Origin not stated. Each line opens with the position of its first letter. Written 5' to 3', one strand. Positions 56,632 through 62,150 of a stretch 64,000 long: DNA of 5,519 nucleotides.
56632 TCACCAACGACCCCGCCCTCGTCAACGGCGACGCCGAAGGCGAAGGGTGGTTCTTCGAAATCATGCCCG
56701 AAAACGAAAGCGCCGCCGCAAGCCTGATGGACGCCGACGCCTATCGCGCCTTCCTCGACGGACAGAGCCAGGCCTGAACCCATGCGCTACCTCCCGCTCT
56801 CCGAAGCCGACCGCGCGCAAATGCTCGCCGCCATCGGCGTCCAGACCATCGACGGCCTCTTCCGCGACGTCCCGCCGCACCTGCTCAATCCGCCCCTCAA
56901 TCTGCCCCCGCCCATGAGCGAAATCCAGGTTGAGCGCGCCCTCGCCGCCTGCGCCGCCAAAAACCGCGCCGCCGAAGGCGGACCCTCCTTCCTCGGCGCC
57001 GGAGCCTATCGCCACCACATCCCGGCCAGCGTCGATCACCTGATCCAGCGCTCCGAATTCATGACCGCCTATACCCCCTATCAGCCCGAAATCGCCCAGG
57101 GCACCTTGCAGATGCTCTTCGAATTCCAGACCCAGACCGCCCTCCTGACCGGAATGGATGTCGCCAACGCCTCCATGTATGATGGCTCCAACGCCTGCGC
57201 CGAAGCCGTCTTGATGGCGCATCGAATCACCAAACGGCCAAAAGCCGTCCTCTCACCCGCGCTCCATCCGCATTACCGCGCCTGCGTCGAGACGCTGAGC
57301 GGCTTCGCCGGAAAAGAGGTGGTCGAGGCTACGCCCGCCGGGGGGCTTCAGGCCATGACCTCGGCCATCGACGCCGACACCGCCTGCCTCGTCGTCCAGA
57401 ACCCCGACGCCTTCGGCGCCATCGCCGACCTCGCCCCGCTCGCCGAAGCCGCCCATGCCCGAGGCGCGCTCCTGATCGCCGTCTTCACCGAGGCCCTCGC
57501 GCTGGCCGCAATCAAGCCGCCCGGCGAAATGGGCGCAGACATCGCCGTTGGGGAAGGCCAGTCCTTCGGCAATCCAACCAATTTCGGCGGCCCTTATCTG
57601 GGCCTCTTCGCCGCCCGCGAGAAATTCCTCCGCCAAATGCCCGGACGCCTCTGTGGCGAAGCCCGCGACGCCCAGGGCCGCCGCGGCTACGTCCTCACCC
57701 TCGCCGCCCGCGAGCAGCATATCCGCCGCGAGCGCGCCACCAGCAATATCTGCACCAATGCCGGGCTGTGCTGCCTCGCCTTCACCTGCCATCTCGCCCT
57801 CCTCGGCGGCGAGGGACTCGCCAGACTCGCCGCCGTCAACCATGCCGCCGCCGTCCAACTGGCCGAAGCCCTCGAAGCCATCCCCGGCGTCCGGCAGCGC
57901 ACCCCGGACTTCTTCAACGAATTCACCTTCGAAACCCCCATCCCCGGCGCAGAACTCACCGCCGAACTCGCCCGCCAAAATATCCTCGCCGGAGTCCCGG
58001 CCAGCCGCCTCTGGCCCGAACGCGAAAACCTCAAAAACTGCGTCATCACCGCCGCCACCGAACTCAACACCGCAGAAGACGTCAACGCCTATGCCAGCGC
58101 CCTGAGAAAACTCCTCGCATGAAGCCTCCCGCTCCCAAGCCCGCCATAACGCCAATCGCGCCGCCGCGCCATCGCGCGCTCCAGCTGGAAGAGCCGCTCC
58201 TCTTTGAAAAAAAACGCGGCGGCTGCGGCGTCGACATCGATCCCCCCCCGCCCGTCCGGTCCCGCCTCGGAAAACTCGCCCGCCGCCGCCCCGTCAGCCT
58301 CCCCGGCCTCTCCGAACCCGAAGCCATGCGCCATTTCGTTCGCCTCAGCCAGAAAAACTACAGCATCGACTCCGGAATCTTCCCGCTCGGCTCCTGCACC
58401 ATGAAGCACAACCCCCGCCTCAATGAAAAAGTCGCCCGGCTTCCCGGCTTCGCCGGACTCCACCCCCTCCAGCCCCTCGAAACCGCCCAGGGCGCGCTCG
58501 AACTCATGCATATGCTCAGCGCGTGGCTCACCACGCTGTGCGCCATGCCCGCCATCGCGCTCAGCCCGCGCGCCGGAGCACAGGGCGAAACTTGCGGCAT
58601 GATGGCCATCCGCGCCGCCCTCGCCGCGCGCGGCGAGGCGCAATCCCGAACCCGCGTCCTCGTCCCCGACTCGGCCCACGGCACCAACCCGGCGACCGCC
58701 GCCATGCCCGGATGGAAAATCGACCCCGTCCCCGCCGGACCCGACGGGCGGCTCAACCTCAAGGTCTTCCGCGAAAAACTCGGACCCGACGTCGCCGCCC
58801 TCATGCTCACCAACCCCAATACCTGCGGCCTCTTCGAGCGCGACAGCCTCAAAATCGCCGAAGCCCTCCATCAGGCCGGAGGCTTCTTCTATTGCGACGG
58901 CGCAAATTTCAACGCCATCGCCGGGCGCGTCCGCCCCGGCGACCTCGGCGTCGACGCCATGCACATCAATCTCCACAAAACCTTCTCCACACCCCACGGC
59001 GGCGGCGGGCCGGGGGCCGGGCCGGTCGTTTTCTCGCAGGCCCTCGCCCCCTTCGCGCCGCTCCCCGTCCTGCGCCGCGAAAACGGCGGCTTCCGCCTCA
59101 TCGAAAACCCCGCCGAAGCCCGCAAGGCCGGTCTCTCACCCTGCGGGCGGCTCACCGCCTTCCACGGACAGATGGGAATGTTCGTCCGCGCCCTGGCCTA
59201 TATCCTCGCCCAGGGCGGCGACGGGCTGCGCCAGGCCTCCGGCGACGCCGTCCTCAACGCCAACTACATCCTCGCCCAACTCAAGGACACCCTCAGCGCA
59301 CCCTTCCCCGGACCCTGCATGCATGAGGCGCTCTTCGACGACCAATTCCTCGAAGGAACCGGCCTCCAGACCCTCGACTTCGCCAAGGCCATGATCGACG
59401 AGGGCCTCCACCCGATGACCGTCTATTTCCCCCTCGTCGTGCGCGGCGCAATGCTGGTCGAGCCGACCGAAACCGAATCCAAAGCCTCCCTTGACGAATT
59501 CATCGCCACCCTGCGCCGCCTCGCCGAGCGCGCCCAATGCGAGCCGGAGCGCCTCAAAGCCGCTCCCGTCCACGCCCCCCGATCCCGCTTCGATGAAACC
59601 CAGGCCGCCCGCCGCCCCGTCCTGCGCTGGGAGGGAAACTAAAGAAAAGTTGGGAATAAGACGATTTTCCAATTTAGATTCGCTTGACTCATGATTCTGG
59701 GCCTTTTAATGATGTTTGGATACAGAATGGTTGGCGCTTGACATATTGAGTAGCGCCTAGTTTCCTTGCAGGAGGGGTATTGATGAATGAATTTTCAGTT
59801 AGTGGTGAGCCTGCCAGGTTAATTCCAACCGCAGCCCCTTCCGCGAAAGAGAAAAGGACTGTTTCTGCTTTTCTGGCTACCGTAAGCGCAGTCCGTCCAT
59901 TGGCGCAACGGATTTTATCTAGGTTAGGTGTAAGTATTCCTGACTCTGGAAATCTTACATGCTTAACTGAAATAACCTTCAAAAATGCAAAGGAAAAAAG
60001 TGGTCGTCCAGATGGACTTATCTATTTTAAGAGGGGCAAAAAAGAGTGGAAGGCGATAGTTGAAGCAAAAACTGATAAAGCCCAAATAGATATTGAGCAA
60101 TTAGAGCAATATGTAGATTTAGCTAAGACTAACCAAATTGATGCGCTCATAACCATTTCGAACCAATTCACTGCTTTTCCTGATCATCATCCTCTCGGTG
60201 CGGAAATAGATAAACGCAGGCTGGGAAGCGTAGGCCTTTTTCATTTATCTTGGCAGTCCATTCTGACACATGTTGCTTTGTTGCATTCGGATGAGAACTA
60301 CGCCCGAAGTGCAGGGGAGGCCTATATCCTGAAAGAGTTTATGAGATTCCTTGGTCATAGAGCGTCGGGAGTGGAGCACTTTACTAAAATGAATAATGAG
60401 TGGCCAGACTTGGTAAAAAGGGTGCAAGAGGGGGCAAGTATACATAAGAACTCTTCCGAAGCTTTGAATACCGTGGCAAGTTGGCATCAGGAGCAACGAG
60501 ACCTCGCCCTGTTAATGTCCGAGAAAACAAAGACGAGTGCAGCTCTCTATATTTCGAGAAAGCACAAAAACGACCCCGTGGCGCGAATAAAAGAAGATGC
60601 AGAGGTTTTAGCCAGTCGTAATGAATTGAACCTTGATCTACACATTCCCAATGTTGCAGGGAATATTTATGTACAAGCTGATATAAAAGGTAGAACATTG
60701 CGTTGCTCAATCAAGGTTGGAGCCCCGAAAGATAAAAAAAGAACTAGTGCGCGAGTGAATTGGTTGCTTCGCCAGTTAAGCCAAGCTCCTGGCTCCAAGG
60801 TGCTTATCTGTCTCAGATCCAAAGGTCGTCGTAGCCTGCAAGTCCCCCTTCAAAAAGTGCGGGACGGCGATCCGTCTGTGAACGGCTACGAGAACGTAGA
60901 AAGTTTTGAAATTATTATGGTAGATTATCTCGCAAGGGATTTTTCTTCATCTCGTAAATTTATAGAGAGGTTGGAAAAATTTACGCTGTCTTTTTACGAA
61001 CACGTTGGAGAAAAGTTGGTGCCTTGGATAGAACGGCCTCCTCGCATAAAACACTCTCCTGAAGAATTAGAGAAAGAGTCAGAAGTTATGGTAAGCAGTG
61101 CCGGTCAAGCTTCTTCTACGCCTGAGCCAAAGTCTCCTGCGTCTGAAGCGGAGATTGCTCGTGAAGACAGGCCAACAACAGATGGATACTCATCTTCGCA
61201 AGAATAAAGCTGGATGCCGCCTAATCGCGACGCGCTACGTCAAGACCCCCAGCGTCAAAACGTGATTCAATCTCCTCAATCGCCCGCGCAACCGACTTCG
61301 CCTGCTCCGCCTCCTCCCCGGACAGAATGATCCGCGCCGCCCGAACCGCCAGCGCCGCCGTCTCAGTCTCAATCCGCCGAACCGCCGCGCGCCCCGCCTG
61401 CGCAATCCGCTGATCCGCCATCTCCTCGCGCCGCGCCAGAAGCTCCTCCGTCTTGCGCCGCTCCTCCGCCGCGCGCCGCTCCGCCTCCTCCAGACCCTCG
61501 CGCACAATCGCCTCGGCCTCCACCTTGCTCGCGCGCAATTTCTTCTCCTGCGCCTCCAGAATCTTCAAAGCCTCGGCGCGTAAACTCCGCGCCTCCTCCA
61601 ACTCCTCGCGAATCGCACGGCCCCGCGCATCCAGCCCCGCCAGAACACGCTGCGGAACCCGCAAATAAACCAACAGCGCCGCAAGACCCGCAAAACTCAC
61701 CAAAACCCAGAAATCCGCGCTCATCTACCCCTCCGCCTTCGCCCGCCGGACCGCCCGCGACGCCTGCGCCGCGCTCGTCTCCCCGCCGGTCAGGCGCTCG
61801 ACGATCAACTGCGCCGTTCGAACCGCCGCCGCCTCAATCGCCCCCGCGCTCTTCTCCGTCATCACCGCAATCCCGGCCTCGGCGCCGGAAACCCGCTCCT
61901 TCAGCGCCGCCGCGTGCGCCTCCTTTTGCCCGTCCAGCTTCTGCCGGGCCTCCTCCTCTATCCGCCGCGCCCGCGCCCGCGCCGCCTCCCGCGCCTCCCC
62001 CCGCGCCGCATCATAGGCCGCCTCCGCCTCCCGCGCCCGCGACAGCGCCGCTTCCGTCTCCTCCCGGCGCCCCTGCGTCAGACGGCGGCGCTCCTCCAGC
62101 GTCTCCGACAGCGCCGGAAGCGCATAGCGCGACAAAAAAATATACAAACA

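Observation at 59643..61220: Low-GC islet with a solitary PD-(D/E)xK nuclease-domain protein inserted between gcvPB and the atp operon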

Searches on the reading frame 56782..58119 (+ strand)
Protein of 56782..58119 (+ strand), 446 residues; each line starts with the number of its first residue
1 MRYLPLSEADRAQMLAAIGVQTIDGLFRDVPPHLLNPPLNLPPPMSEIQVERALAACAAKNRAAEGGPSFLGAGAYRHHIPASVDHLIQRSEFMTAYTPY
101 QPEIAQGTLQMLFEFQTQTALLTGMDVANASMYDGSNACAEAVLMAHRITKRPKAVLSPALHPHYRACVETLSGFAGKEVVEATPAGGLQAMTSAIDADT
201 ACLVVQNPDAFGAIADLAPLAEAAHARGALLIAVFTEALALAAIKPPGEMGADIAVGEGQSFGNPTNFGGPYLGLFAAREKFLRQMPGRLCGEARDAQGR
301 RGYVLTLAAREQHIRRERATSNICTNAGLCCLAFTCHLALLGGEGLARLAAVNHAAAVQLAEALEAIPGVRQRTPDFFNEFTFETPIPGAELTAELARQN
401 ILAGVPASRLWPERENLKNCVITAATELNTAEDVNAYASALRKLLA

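Call 28: list_cluster_members(proteins=[P0001, window:56782-58119:+, window:61221-61724:-])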
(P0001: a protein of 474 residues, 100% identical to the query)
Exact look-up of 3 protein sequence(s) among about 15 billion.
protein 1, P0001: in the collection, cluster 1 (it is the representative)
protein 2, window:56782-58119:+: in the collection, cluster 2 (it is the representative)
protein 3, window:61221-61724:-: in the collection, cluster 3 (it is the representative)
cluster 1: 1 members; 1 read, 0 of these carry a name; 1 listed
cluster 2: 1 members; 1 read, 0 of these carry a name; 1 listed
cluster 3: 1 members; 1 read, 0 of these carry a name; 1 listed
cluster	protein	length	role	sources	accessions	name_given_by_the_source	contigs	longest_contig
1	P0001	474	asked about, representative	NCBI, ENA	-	-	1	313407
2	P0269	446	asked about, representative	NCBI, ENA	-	-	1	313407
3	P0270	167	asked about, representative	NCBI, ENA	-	-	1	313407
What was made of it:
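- The source is a singleton MAG with no close relatives (call 28).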

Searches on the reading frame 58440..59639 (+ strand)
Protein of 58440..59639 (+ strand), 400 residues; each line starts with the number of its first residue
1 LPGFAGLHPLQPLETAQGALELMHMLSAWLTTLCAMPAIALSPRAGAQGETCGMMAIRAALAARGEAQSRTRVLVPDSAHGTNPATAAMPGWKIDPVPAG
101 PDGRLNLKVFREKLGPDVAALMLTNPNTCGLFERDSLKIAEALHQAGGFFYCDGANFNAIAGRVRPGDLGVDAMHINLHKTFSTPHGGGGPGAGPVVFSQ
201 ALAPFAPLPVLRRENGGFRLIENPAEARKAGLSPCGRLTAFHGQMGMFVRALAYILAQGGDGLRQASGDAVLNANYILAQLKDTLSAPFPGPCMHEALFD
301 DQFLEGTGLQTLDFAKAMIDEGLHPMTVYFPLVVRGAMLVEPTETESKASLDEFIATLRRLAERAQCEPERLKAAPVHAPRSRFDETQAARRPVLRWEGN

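Call 29: find_related_loci(query=window:58440-59639:+, collection=genome_contigs, flank=6000)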
Query window:58440-59639:+ (400 aa) in genome_contigs; peptide patterns used: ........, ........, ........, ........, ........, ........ (x = any residue, [..] = any of these).
600 stretches matched a pattern (row limit reached: there are more); 598 encode a relative of the query (tblastn E <= 1e-3); the best 80 are kept; 80 distinct loci.
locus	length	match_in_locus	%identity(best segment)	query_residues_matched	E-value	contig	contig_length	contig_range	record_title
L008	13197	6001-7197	71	1-398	0e+0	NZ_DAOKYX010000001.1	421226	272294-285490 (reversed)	MAG: Parvibaculum sp. isolate AMR_MDS_0035 NODE_10_length_421226_cov_11.594350, whole genome shotgun sequence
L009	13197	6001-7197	70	1-397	0e+0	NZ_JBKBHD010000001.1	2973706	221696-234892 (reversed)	MAG: Parvibaculum sp. isolate 21H_023.bin.16 NODE_1_length_2973706_cov_41.424329, whole genome shotgun sequence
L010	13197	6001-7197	69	1-398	0e+0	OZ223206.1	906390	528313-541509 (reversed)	MAG: uncultured Parvibaculum sp. isolate f1c4af71-90b9-442a-bafc-77d30313e92e genome assembly, chromosome: 2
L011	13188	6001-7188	70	1-398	1e-179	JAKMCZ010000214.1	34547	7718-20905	MAG: Alphaproteobacteria bacterium isolate MOX_bin7 alldata_k127_3803844, whole genome shotgun sequence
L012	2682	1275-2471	71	1-398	0e+0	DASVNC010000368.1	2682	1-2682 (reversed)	MAG TPA_asm: Parvibaculum sp. isolate SMAG_U3116 k141_484371, whole genome shotgun sequence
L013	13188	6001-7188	71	1-398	6e-178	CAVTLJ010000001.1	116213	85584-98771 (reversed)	MAG: uncultured Alphaproteobacteria bacterium isolate MFD06435.bin.2.166 genome assembly, contig: contig_124276, whole g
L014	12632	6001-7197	70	1-397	2e-177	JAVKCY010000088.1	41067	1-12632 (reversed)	MAG: Parvibaculum sp. isolate F3-SA18-18 k141_55689, whole genome shotgun sequence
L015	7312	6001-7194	70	1-399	1e-177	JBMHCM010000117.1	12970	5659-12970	MAG: Parvibaculales bacterium isolate STO1_bin.242 c_000000000117, whole genome shotgun sequence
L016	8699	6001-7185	69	1-398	3e-175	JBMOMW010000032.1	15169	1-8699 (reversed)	MAG: Pseudomonadota bacterium isolate Betzabe_MAG060 MAG060_32, whole genome shotgun sequence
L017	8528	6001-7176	71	1-395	2e-174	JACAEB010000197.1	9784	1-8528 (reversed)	MAG: Alphaproteobacteria bacterium isolate L.E.AP.19 k119_2186884, whole genome shotgun sequence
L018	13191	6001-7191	69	1-398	2e-173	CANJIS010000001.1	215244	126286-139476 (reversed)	MAG: Alphaproteobacteria bacterium isolate RH-23may17-1237 genome assembly, contig: RH-23may17-C272, whole genome shotgu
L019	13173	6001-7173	69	1-398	1e-173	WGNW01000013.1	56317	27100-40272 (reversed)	MAG: Alphaproteobacteria bacterium isolate RI_34 c_000000102949, whole genome shotgun sequence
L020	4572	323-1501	68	1-397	3e-178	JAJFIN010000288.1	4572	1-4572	MAG: Alphaproteobacteria bacterium isolate OFTM322 OFTM322_287, whole genome shotgun sequence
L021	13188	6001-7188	70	1-398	5e-173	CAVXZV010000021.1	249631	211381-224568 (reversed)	MAG: uncultured Alphaproteobacteria bacterium isolate MFD01223.bin.1.97 genome assembly, contig: contig_11897, whole gen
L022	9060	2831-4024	69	1-397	9e-173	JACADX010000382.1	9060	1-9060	MAG: Parvularculaceae bacterium isolate L.E.AP.13 k119_2487525, whole genome shotgun sequence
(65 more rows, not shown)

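Call 66: search_protein_families(library=padloc, alignment_id=A4, max_evalue=1e-8)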
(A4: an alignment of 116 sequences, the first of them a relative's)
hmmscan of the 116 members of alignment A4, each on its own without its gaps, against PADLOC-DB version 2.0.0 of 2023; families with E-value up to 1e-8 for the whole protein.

A. member 1, L074:7293-8207:- (305 aa): 0 families

B. families by the number of members that match (of 116 scanned): 100 families (the first 25 are shown)
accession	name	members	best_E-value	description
PDLC04134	mad2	3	3.3e-25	mads_2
PDLC04135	mad3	2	1.9e-30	mads_3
PDLC03738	oMTase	1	1.5e-184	orphan methyltransferase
PDLC03216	MTase_II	1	2.4e-175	Type II methyltransferase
PDLC03371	MTase_II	1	9.7e-80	Type II methyltransferase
PDLC03302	MTase_II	1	5.8e-50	Type II methyltransferase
PDLC03299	MTase_II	1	2.7e-46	Type II methyltransferase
PDLC04042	PD-T4-6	1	5.8e-41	-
PDLC03387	MTase_II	1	6.7e-39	Type II methyltransferase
PDLC04047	PD-T4-6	1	1.1e-37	-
PDLC04138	mad6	1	1.1e-36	mads_6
PDLC04053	PD-T4-6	1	2.4e-36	-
PDLC04043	PD-T4-6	1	8.4e-36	-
PDLC04060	PD-T4-6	1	2e-34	-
PDLC01088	C3a189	1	2.5e-32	kinase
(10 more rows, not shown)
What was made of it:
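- Tried and rejected: Discounted, because the control set of random chromosomal ORFs gave the same hits (call 66).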

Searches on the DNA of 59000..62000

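Call 37: search_rna_families(source=window, start=59000, end=62000, threshold=evalue, max_evalue=1)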
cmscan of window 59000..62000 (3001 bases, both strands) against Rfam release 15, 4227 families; matches with E-value up to 1: 0.
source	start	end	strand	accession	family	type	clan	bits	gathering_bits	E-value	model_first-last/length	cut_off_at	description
